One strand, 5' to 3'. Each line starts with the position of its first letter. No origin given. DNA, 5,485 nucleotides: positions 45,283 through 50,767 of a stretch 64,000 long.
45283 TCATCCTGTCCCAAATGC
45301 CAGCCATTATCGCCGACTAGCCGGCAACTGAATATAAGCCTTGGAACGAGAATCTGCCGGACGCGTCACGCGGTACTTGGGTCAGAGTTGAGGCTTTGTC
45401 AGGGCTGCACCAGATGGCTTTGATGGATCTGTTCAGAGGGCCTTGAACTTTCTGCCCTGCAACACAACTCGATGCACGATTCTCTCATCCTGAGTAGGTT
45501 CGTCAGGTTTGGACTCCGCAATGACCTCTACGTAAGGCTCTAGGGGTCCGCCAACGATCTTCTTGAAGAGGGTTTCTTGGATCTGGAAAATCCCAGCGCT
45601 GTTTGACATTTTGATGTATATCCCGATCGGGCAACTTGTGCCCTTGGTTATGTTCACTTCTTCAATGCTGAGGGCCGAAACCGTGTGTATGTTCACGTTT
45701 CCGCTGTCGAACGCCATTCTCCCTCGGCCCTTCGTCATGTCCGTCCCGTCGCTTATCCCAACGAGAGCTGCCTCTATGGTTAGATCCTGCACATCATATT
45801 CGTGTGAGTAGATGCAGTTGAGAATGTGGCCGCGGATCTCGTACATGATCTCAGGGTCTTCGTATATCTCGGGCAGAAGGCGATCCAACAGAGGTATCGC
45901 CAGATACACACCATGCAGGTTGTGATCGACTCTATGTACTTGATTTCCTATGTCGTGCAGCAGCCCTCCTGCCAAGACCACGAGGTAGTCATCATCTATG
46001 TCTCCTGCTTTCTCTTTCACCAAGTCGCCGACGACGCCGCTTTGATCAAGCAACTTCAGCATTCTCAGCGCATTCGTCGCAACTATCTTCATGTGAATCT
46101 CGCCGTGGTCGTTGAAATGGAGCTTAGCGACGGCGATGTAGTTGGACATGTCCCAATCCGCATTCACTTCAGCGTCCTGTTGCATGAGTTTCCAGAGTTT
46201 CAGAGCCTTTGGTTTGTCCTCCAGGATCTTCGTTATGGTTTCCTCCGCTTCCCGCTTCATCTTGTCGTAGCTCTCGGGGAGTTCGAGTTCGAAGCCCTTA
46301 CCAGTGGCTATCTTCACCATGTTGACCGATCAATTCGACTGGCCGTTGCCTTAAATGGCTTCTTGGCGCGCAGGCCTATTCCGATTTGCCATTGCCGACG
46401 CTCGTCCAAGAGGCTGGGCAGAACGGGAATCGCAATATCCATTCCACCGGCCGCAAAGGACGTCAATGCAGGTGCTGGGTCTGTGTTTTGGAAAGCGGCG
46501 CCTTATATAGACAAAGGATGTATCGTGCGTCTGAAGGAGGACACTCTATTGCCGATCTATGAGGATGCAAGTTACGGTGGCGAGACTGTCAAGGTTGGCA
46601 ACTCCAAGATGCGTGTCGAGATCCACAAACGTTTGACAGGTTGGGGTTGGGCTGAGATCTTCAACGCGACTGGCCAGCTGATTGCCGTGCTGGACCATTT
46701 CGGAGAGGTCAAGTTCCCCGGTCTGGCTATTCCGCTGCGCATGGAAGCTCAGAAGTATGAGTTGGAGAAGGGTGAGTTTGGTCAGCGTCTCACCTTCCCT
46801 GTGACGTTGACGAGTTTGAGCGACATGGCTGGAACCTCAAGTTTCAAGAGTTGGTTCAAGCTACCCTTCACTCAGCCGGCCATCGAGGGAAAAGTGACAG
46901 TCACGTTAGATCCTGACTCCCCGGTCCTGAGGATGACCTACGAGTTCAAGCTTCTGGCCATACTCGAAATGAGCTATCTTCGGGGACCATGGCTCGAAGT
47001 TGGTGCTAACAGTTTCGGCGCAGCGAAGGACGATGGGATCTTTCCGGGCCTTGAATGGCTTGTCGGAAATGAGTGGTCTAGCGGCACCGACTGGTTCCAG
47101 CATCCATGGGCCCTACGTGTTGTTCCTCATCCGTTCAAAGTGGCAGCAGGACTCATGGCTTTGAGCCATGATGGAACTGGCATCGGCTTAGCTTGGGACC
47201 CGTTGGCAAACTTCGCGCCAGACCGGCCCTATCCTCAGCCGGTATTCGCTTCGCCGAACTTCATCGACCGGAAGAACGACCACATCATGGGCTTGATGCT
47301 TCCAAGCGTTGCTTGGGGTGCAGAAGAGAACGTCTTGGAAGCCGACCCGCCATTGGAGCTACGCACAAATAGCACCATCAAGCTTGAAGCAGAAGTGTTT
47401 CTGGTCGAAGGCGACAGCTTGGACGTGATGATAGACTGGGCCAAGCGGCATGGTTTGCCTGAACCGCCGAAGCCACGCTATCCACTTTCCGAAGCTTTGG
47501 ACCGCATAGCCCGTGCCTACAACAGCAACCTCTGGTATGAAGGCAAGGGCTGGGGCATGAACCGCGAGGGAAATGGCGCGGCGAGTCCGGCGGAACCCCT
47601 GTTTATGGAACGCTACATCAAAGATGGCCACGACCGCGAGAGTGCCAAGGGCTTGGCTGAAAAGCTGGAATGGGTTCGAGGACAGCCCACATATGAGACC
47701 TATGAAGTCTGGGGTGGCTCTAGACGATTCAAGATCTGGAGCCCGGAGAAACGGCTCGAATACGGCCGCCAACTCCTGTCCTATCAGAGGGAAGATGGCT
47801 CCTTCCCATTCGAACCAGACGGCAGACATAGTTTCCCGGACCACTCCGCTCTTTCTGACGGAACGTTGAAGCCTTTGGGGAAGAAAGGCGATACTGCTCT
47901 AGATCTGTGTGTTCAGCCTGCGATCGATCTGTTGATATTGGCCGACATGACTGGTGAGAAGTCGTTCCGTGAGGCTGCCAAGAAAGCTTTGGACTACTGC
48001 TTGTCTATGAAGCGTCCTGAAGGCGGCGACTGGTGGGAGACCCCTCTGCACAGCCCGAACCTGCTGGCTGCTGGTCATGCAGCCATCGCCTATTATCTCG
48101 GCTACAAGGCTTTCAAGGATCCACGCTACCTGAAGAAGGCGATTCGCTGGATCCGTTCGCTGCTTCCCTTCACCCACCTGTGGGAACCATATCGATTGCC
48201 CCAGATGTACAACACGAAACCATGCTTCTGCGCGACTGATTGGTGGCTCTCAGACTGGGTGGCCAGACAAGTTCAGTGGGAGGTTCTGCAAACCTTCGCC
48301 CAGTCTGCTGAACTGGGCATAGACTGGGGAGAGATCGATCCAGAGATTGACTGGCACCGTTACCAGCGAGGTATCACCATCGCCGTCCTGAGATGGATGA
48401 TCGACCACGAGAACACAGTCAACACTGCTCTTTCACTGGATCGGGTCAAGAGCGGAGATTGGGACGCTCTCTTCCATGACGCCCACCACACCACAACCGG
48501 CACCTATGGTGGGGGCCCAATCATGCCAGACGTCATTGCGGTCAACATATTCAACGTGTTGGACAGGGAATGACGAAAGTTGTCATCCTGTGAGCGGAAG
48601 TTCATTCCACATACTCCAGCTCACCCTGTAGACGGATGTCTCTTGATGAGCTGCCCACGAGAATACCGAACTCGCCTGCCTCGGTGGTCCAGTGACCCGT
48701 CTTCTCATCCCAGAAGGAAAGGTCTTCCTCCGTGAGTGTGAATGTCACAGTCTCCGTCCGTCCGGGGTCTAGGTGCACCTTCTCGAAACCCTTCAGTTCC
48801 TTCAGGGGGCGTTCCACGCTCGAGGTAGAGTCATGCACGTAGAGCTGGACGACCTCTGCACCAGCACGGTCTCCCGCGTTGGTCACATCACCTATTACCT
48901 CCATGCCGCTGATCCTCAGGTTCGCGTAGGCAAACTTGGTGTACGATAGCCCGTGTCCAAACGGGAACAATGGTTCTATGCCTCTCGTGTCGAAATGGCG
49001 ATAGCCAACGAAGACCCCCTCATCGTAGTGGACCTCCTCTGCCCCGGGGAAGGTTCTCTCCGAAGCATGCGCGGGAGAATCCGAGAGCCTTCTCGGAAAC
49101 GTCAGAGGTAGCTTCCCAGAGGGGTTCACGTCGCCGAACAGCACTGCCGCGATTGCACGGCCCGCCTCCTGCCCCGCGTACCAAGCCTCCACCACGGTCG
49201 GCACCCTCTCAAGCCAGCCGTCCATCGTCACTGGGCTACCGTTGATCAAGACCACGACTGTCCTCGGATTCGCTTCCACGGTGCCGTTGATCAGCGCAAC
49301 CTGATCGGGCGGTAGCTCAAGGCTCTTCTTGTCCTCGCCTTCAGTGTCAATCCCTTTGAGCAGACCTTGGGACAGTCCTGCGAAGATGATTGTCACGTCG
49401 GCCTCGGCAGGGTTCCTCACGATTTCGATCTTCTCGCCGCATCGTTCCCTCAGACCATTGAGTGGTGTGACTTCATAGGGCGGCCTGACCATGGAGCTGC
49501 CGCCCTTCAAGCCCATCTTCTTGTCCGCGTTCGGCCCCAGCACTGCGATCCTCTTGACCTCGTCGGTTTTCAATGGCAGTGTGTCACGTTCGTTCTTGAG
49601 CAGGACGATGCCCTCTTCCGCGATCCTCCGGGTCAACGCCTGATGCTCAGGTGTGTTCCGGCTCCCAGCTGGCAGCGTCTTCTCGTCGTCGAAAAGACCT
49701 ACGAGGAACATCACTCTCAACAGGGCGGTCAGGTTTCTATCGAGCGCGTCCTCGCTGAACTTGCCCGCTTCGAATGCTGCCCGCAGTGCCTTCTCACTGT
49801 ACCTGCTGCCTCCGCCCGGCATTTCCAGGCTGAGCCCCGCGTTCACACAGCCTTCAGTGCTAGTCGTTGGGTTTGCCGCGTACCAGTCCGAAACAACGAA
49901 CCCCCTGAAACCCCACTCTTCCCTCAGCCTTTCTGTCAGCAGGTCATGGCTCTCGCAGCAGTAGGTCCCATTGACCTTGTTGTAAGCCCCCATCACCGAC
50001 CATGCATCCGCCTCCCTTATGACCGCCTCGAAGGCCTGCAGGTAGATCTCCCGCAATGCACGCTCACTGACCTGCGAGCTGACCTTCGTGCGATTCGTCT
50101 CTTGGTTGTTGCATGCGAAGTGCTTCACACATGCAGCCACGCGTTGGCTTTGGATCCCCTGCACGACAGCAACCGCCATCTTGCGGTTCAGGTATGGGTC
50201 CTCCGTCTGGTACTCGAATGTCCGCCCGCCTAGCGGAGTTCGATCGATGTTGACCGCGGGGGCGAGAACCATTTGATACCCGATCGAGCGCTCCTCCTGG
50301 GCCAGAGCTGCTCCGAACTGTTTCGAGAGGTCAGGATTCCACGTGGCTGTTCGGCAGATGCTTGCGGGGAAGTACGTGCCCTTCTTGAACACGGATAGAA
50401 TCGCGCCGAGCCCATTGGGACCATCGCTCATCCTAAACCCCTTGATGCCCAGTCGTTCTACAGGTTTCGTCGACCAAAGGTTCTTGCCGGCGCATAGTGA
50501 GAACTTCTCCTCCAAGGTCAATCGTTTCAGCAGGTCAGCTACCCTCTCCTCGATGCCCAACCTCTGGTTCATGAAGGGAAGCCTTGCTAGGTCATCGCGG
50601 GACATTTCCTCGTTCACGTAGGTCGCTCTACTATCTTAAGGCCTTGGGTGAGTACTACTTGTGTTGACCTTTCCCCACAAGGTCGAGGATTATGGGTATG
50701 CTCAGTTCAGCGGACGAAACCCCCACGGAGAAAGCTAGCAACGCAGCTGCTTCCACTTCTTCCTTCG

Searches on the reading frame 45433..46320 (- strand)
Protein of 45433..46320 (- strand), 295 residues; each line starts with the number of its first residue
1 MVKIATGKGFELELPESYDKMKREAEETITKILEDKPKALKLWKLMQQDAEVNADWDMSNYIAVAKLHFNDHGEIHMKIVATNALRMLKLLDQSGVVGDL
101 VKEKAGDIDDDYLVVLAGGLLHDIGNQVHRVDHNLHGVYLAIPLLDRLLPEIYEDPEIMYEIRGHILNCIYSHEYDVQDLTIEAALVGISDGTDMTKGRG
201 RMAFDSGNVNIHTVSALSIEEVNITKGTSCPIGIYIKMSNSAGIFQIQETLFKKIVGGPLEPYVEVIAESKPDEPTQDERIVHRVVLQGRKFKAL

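Call 22: search_protein_families(library=pfam, proteins=[window:45433-46320:-], max_evalue=0.01)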
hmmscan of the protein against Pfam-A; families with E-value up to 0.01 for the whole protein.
window:45433-46320:- (295 aa): 1 family
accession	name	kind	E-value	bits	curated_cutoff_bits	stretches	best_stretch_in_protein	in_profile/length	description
PF01966.28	HD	-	0.00022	21.9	22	1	97-195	8-115/116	HD domain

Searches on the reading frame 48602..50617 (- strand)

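Call 10: search_protein_families(library=pfam, proteins=[window:48602-50617:-], max_evalue=0.001)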
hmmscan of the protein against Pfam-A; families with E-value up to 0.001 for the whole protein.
window:48602-50617:- (671 aa): 3 families
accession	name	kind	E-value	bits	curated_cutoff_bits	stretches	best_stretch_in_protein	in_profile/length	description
PF01915.27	Glyco_hydro_3_C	-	7.4e-60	202.8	31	1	337-539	1-200/200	Glycosyl hydrolase family 3 C-terminal domain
PF00933.27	Glyco_hydro_3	-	9.5e-40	137.4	27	1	73-302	75-316/316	Glycosyl hydrolase family 3 N terminal domain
PF14310.12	Fn3-like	-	2.1e-31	108.3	25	1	588-658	1-71/71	Fibronectin type III-like domain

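Call 21: search_protein_families(library=ncbifam, proteins=[window:48602-50617:-], max_evalue=0.001)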
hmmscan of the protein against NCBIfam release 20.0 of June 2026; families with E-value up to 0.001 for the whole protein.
window:48602-50617:- (671 aa): 8 families
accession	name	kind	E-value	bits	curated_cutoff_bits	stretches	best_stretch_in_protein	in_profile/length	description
NF041610.1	alph_arabinopyran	equivalog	1.4e-165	552.5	1300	1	32-664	2-648/738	exo-alpha-(1->6)-L-arabinopyranosidase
NF052330.1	BetGlucosiCelf0468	equivalog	2.5e-156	522.2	1300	2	29-394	2-376/817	beta-d-glucosidase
NF041776.1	xylosidase_Xyl3A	equivalog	1.5e-114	383.7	1250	2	12-399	3-416/846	xylan 1,4-beta-xylosidase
NF041579.1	betaxyl_Flavo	equivalog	2.8e-106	356.3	1350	1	21-664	32-709/716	beta-xylosidase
NF052329.1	XyloArabinsidase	equivalog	4.7e-104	349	1050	2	79-377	107-415/750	beta-xylosidase/alpha-l-arabinosidase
NF011678.0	PRK15098.1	equivalog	2.2e-97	327.3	666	2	398-662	494-758/765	beta-glucosidase BglX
NF052331.1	Bet13-16Glucosase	equivalog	4.5e-80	269.8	1330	2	398-663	487-742/750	exo-beta-d-1,3/1,6-glucosidase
NF003740.0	PRK05337.1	equivalog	3.5e-11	42.8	207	1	96-245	98-251/340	beta-N-acetylhexosaminidase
